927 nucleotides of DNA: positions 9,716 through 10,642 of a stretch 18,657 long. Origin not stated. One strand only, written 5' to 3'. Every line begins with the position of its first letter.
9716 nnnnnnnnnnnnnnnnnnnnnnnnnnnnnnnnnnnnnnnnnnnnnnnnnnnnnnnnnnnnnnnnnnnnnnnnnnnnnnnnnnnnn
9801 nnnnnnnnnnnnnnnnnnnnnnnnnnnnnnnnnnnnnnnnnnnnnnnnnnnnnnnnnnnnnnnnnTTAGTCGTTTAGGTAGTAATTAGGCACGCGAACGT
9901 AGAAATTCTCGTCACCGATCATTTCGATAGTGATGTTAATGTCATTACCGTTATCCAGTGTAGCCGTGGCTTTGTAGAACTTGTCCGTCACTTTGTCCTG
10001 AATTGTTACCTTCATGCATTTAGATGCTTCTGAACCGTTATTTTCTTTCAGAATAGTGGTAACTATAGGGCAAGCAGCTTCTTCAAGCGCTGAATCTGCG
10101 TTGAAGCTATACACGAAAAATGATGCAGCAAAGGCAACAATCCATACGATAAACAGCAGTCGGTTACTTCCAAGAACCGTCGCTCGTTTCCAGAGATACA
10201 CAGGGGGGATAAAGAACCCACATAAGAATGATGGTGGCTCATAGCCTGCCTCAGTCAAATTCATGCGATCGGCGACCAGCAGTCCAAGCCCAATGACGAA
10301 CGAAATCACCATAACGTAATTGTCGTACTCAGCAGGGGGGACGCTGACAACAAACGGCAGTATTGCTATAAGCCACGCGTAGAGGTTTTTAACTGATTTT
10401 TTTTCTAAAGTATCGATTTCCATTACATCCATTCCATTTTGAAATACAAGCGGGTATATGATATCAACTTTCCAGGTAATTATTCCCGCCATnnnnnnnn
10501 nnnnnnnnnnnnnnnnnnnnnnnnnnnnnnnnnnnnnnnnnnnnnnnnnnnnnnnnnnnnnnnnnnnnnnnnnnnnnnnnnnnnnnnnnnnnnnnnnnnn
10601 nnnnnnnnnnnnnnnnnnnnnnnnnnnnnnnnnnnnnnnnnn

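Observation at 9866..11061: Tightly coupled three-gene operon: acidic 78-aa protein, 106-aa protein, 208-aa multi-pass membrane protein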

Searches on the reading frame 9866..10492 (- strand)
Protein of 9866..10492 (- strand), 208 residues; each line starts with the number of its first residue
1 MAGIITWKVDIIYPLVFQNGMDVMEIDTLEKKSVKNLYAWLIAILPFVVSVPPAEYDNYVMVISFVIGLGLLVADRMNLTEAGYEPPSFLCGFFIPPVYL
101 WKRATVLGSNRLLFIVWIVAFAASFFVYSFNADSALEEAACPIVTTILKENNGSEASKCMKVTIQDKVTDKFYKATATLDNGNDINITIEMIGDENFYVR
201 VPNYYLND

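Call 7: search_protein_families(library=pfam, proteins=[window:9866-10492:-], max_evalue=1)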
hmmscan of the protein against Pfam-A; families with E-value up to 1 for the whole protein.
window:9866-10492:- (208 aa): 0 families

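Call 10: search_protein_families(library=ncbifam, proteins=[window:9866-10492:-], max_evalue=1)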
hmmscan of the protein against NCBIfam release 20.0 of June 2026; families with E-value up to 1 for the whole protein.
window:9866-10492:- (208 aa): 0 families

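Call 11: search_protein_families(library=phrogs, proteins=[window:9866-10492:-], max_evalue=0.1)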
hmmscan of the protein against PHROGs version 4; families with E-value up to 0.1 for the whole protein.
window:9866-10492:- (208 aa): 1 family
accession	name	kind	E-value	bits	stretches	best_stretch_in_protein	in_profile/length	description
phrog_12486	-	unknown function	2.2e-105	351.4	1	21-208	1-189/189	-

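Call 12: search_protein_families(library=padloc, proteins=[window:9866-10492:-], max_evalue=1)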
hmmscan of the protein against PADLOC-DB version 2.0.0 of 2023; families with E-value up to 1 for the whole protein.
window:9866-10492:- (208 aa): 0 families

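Call 17: find_homologous_proteins(query=window:9866-10432:-)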
Query window:9866-10432:- (188 aa): 28 proteins with E <= 0.001 among 132 candidates.
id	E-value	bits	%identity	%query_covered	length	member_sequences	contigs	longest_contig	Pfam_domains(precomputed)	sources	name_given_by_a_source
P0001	7.8e-115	399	96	100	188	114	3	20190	-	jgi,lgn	jgi:hypothetical protein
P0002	3.8e-106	371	90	98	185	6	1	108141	-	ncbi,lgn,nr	ncbi:Uncharacterised protein [Salmonella enterica subsp. enterica serovar Hartford]|nr:Uncharacteris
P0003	8.0e-104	363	85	100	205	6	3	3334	-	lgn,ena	-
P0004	9.7e-70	252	63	98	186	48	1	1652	-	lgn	-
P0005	5.7e-68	246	62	98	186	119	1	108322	-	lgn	-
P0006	1.1e-66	242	61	98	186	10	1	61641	-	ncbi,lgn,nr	ncbi:hypothetical protein GR732_003334 [Escherichia coli]|nr:hypothetical protein [Escherichia coli]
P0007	1.5e-66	242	60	98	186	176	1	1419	-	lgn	-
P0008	1.3e-65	239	57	100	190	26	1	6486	-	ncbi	ncbi:TPA: hypothetical protein ACG6YS_004874, partial [Escherichia coli]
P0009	1.3e-63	232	58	98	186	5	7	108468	-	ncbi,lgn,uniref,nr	ncbi:hypothetical protein MA999_003979 [Escherichia coli]|uniref:hypothetical protein n=1 Tax=Escher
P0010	3.8e-50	188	100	46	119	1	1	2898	-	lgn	-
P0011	2.6e-49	186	46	98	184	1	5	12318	-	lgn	-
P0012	2.8e-41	159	44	98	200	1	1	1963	-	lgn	-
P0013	1.5e-37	147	65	58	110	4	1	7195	-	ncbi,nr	ncbi:hypothetical protein Q2388_25220, partial [Escherichia coli]|nr:hypothetical protein [Escherich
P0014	3.2e-37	146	66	56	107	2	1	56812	-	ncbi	ncbi:hypothetical protein ABMW90_004566, partial [Citrobacter freundii]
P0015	4.9e-37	146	64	59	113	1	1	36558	-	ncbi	-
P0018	3.1e-31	127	41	93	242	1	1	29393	PF14237.12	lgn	-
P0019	1.7e-30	124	43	93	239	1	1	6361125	PF14237.12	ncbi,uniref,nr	ncbi:DUF4339 domain-containing protein [Spartinivicinus ruber]|uniref:DUF4339 domain-containing prot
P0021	6.6e-30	122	39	93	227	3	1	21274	PF14237.12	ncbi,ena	-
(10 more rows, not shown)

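Call 28: predict_structure(alignment_id=A1)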
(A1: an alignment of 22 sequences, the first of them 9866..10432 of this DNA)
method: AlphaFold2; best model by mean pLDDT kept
length: 188 residues; sequences in the alignment: 22
mean_pLDDT: 85.4   pTM: 0.65
mean pLDDT of the five models: 85.4, 84.9, 83.8, 83.4, 81.5
residues with pLDDT >= 90: 94; 70-90: 78; 50-70: 8; < 50: 8
segments of 3 or more residues with pLDDT < 50: 1-8
pLDDT, mean of each block of 10 residues (from residue 1): 44 83 87 73 88 93 89 89 90 93 82 83 93 91 88 93 93 85 85
secondary structure, 60 per line:
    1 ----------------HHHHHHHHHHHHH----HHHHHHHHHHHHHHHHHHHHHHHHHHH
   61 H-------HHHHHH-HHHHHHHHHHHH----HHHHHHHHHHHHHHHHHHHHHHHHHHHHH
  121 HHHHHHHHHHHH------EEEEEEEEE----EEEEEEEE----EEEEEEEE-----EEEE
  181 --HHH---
elements in order: H17-29 H34-61 H69-74 H76-87 H92-132 E139-147 E152-159 E164-171 E177-180

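Call 39: search_dna_similar(query=window:9866-10423:-, collection=plasmids, mode=protein, max_evalue=0.001, rows=spread, max_rows=30)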
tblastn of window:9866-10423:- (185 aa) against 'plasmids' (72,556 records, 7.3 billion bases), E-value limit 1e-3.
Records with a match: 108; places in all: 108; records where one place covers at least 80% of the query: 107.
Best place of each record, by identity: >=99% 11; 95-99% 6; 90-95% 4; 80-90% 3; 60-80% 81; <60% 3.
By first word of the organism name: Escherichia 85; Citrobacter 16; Salmonella 5; Shigella 2.
By predicted mobility (MOB-suite, as given by PLSDB): non-mobilizable 100; mobilizable 7; conjugative 1.
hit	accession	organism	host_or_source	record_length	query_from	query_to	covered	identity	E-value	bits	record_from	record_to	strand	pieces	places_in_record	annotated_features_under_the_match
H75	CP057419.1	Escherichia coli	culture,Pooled pig faecal samples ...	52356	1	185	100%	100.0%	6e-108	345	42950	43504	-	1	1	hypothetical protein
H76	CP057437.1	Escherichia coli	culture,Pooled pig faecal samples ...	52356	1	185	100%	100.0%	6e-108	345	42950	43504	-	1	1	hypothetical protein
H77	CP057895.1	Escherichia coli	culture,Pooled cattle faecal samples ...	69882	1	185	100%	100.0%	6e-108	345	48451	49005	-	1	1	hypothetical protein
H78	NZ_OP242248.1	Escherichia coli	Homo sapiens,stool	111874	1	185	100%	98.9%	3e-107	343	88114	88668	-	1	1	hypothetical protein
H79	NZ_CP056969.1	Escherichia fergusonii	culture,Pooled pig faecal samples ...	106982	1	185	100%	98.4%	2e-106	341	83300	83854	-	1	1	hypothetical protein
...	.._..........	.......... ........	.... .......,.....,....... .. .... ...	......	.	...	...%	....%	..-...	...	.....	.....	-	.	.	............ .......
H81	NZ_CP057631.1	Citrobacter sp. RHB20-C16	culture,Pooled cattle faecal samples ...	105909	1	185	100%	84.9%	1e-94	307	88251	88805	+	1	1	hypothetical protein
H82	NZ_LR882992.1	Escherichia coli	-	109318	1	185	100%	63.4%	3e-68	231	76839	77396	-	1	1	hypothetical protein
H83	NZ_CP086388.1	Escherichia coli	Chroicocephalus novaehollandiae,cell ...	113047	1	185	100%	62.9%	5e-68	231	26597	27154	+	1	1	hypothetical protein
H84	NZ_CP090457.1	Escherichia coli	Homo sapiens,Pus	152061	1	185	100%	62.9%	5e-68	231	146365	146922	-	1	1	hypothetical protein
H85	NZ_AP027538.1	Escherichia coli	Homo sapiens,whole organism,feces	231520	1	185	100%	62.9%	5e-68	231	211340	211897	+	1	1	hypothetical protein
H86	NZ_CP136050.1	Citrobacter freundii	Homo sapiens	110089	1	185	100%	62.9%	8e-68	230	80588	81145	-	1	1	hypothetical protein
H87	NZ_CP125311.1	Citrobacter freundii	Homo sapiens,urine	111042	1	185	100%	62.9%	8e-68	230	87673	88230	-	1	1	hypothetical protein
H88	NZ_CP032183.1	Citrobacter freundii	-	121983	1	185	100%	62.9%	8e-68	230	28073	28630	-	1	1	hypothetical protein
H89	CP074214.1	Salmonella enterica subsp. enterica serovar Saintpaul str. ...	Homo sapiens,human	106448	1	185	100%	62.4%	1e-66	227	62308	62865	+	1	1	hypothetical protein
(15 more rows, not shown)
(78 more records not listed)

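Call 50: find_encoding_contigs(protein=P0019, flank=6000, max_places=3)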
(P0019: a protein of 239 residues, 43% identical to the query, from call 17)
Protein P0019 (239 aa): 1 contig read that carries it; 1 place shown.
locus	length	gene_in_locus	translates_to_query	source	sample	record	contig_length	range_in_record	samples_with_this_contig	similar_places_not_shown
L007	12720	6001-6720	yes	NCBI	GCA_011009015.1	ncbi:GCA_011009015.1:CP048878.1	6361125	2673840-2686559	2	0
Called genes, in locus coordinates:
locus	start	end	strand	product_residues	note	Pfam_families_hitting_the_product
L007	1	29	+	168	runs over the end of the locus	PF04985:Phage_tube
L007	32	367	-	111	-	-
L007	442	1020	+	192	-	PF10109:Phage_TAC_7 (weak)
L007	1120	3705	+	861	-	PF24161:CCDC39 (weak), PF10145:PhageMin_Tail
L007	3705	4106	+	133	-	PF06995:Phage_P2_GpU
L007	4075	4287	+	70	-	PF05489:Phage_tail_X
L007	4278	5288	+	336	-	PF05954:Phage_GPD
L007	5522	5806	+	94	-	-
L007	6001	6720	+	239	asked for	PF14237:GYF_2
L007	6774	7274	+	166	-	PF14163:SieB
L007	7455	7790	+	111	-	-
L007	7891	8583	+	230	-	PF10137:CAP12-PCTIR_TIR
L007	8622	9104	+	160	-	PF01527:HTH_Tnp_1 (faint)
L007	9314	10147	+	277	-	PF00665:rve, PF13683:rve_3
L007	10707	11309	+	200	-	PF18160:SLATT_5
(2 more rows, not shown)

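Call 51: find_encoding_contigs(protein=P0018, flank=7000, max_places=3)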
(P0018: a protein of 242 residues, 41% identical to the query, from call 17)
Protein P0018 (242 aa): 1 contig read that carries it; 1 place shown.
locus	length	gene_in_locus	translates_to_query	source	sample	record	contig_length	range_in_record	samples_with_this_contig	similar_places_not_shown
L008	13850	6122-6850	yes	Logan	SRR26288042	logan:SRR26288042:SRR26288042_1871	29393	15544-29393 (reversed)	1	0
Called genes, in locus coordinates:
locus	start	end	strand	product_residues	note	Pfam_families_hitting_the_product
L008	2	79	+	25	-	?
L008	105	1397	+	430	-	PF02899:Phage_int_SAM_1 (weak), PF13102:Phage_int_SAM_5, PF13495:Phage_int_SAM_4 (weak), PF24624:Int_N (weak), PF00589:Phage_integrase (weak)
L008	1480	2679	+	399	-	-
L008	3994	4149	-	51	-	-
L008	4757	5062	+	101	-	-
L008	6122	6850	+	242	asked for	PF14237:GYF_2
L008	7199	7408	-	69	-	-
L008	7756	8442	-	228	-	PF14378:PAP2_3 (weak), PF01569:PAP2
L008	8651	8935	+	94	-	PF00550:PP-binding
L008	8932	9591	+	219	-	-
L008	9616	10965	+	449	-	PF13193:AMP-binding_C (faint), PF00501:AMP-binding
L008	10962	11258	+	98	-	PF07977:FabA, PF22818:ApeI-like, PF21089:PKS_DH_N (weak)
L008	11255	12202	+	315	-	PF03279:Lip_A_acyltrans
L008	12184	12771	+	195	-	PF19574:LolA_3, PF03548:LolA (weak)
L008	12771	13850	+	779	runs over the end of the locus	PF03176:MMPL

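Call 52: find_encoding_contigs(protein=P0021, flank=7000, max_places=3)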
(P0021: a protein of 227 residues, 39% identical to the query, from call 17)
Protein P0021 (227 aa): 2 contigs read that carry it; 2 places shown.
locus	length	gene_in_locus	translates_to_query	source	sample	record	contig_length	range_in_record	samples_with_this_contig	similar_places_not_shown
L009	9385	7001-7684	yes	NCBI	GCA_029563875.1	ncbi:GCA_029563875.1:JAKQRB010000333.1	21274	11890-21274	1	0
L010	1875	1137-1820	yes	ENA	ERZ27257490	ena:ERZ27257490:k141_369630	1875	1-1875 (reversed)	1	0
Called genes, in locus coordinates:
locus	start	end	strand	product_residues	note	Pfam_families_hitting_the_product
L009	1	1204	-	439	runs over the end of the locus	PF00990:GGDEF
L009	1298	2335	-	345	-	PF17996:CE2_N, PF00657:Lipase_GDSL (weak), PF13472:Lipase_GDSL_2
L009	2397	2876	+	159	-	PF00034:Cytochrom_C (faint), PF13442:Cytochrome_CBB3 (weak)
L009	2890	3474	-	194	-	-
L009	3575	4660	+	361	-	PF01264:Chorismate_synt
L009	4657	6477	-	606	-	PF00270:DEAD, PF04851:ResIII (weak), PF14617:CMS1 (faint), PF00271:Helicase_C, PF25399:DeaD_dimer, PF03880:DbpA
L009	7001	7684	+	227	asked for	PF14237:GYF_2 (weak)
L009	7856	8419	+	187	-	-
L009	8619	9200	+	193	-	-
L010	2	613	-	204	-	?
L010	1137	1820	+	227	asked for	PF14237:GYF_2 (weak)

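Call 53: find_encoding_contigs(protein=P0011, flank=7000, max_places=3)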
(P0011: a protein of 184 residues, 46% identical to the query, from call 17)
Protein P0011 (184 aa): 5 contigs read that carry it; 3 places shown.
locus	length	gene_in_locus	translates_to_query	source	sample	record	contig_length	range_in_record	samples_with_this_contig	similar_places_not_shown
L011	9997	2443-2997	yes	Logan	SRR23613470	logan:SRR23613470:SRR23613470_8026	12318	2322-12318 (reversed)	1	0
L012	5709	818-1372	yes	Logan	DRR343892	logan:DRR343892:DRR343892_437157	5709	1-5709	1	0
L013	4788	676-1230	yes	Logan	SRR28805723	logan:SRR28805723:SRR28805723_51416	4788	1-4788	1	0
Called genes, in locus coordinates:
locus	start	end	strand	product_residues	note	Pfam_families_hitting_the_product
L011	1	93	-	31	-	?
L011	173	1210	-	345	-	PF16220:DUF4880 (weak), PF04773:FecR, PF16344:FecR_C (weak)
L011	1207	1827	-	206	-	PF04542:Sigma70_r2, PF04545:Sigma70_r4 (weak), PF08281:Sigma70_r4_2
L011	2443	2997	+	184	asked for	-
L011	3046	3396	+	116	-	-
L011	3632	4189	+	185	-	PF07017:PagP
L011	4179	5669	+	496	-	PF00561:Abhydrolase_1, PF12146:Hydrolase_4, PF12697:Abhydrolase_6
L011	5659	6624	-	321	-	PF01757:Acyl_transf_3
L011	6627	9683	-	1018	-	PF00873:ACR_tran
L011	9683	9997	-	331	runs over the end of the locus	PF25917:BSH_RND (faint), PF25919:BSH_CusB (faint), PF25967:RND-MFP_C (weak)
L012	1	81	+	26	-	?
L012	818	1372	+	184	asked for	-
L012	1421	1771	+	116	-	-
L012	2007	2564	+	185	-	PF07017:PagP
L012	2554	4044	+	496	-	PF00561:Abhydrolase_1, PF12146:Hydrolase_4, PF12697:Abhydrolase_6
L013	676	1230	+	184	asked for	-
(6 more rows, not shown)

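Call 60: get_annotated_region(hit=H83, flank=3500)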
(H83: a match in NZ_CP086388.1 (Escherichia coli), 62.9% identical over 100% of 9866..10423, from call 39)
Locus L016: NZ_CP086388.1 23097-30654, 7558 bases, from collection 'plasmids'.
description: Escherichia coli strain 1585m1 plasmid p1585m1_B, complete sequence
organism: Escherichia coli (NCBI taxid 562)
taxonomy: Bacteria; Pseudomonadota; Gammaproteobacteria; Enterobacterales; Enterobacteriaceae; Escherichia; Escherichia coli
host: -; source: Chroicocephalus novaehollandiae,cell culture,cloaca,island; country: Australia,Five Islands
typing (MOB-suite, as given by PLSDB): non-mobilizable; replicon IncFIA,IncFIB,IncFIB
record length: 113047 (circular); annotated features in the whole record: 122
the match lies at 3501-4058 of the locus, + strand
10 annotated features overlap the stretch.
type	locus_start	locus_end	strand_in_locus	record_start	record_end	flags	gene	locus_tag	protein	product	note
CDS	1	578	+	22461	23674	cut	-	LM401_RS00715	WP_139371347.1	IS3 family transposase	-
CDS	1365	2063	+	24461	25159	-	-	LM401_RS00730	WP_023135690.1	lysozyme inhibitor LprI family protein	-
CDS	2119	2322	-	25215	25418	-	ydfZ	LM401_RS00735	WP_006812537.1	putative selenium delivery protein YdfZ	-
CDS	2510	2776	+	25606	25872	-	-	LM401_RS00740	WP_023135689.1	hypothetical protein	-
CDS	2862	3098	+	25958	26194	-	-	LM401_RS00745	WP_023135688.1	DUF1380 domain-containing protein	-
CDS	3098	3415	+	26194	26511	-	-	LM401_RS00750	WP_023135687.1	hypothetical protein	-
CDS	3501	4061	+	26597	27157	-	-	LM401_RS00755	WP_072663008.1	hypothetical protein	-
CDS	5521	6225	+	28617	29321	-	-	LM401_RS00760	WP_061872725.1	IS6-like element IS26 family transposase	GO:0006313 - DNA transposition [Evidence IEA]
CDS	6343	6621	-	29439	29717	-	-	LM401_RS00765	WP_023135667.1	hypothetical protein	-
CDS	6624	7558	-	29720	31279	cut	-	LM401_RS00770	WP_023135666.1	DEAD/DEAH box helicase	-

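Call 77: fold_search(model_id=the predicted structure, library=viral)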
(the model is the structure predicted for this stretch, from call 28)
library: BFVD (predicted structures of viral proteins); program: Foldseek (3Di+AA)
matches with E <= 10: 1024; with E <= 0.001: 2
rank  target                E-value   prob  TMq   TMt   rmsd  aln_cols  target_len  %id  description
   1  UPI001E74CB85         2.0e-11  1.00  0.63  0.62   5.6       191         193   22  (no name look-up for this kind of identifier)
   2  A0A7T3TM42            1.7e-05  1.00  0.31  0.31  21.2       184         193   16  Uncharacterized protein [Serratia phage vB_SmaM_Yaphecito]
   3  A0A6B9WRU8            1.3e-03  1.00  0.39  0.61   3.2        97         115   23  Uncharacterized protein [Escherichia phage nomo]
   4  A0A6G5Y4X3            9.0e-03  1.00  0.41  0.63   3.4       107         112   20  (no name in the UniProt tables at hand)
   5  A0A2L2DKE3            2.1e-02  0.44  0.21  0.13  12.8       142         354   10  Uncharacterized protein [Acanthamoeba polyphaga mimivirus]
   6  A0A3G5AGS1            5.9e-02  0.13  0.17  0.09  16.1       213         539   10  Putative ribonuclease 3 [Satyrvirus sp.]
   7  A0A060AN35            6.3e-02  0.98  0.37  0.53   4.4       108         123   17  (no name in the UniProt tables at hand)
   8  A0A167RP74            6.7e-02  0.28  0.21  0.12  14.8       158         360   10  Uncharacterized protein [Powai lake megavirus]
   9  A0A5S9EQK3            6.7e-02  0.18  0.17  0.18  18.3       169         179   11  Uncharacterized protein [Tenacibaculum phage PTm1]
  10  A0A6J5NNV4            8.6e-02  0.85  0.18  0.38   4.0        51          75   18  Uncharacterized protein [uncultured Caudovirales phage]
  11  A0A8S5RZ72            1.1e-01  0.12  0.17  0.14  15.4       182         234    8  Nuclear pore complex protein [Myoviridae sp. ctNQV2]
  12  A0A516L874            1.1e-01  0.11  0.14  0.16  47.3       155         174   16  (no name in the UniProt tables at hand)
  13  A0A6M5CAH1            1.2e-01  0.15  0.21  0.12  23.6       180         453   13  (no name in the UniProt tables at hand)
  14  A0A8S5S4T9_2          1.2e-01  0.12  0.20  0.06  16.6       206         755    8  Minor tail protein [Siphoviridae sp. ctiV651]
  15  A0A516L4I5            1.2e-01  0.89  0.25  0.40   4.1        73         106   16  (no name in the UniProt tables at hand)
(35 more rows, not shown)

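Call 79: find_related_loci(query=A1, collection=genome_contigs, flank=6000)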
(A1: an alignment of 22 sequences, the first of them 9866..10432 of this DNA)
Query A1 (188 aa) in genome_contigs; peptide patterns used: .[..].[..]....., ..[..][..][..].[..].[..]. (x = any residue, [..] = any of these).
80 stretches matched a pattern; 19 encode a relative of the query (tblastn E <= 1e-3); 19 distinct loci.
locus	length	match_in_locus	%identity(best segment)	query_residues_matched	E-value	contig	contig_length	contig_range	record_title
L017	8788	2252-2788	51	9-188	3e-59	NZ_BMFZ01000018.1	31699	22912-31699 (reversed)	Hafnia psychrotolerans strain CGMCC 1.12806 sequence18, whole genome shotgun sequence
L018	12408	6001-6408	47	45-183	1e-35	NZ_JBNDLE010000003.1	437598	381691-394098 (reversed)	Pseudomonas sp. 2835 Ga0501447_03, whole genome shotgun sequence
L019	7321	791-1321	41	9-183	3e-35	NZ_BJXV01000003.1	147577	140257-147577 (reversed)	Halovibrio variabilis strain NBRC 102410 sequence03, whole genome shotgun sequence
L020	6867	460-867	47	45-183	2e-35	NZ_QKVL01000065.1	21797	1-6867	Pseudomonas huaxiensis strain WCHPs060044 65, whole genome shotgun sequence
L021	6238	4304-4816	39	9-182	6e-35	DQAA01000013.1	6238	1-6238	MAG TPA_asm: Pseudomonas sp. isolate UBA11273 contig_6001, whole genome shotgun sequence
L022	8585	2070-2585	38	9-182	1e-33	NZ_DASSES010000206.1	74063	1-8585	MAG: Frateuria sp. isolate SMAG_U984 k141_362653, whole genome shotgun sequence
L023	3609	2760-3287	40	9-182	2e-33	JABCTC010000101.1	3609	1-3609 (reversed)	MAG: Candidatus Heimdallarchaeota archaeon isolate HM4_B41 NODE_72216_length_3609_cov_1.15853_ID_39414102, whole genome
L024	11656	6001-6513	39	12-182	1e-33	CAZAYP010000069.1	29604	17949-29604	MAG TPA_asm: uncultured Verrucomicrobiota bacterium isolate SRP272421_co3_169 genome assembly, contig: NODE_2878_length_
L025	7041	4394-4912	35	9-182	2e-31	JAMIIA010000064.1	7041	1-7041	MAG: Bacteroidales bacterium isolate RA_AS_maxbin.060 k201_271306, whole genome shotgun sequence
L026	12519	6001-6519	40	9-183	4e-31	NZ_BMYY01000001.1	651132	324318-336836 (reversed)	Bacterioplanes sanyensis strain KCTC 32220 sequence01, whole genome shotgun sequence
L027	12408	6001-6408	43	45-182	1e-28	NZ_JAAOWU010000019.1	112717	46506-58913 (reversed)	Pseudomonas sivasensis strain P7 P7_2_c19, whole genome shotgun sequence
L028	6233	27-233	51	114-182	8e-19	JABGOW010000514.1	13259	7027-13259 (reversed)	MAG: Verrucomicrobia bacterium isolate co234_bin17 NODE_8041_length_13259_cov_7.336186, whole genome shotgun sequence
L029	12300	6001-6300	34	9-107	1e-16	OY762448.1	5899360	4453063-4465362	MAG: uncultured Saccharicrinis sp. isolate c9c340fe-a570-42b7-a85c-9d48397bd338 genome assembly, chromosome: 1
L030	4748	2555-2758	50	114-183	5e-16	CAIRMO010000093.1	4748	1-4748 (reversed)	MAG: uncultured Candidatus Competibacteraceae bacterium isolate Loclat_bin-08336 genome assembly, contig: bin-08336:093/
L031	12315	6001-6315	34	9-109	4e-10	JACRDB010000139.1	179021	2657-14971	MAG: Deltaproteobacteria bacterium isolate NC_groundwater_1661_Pr3_B-0.1um_73_23 SR-2_scaffold_141_3515419, whole genome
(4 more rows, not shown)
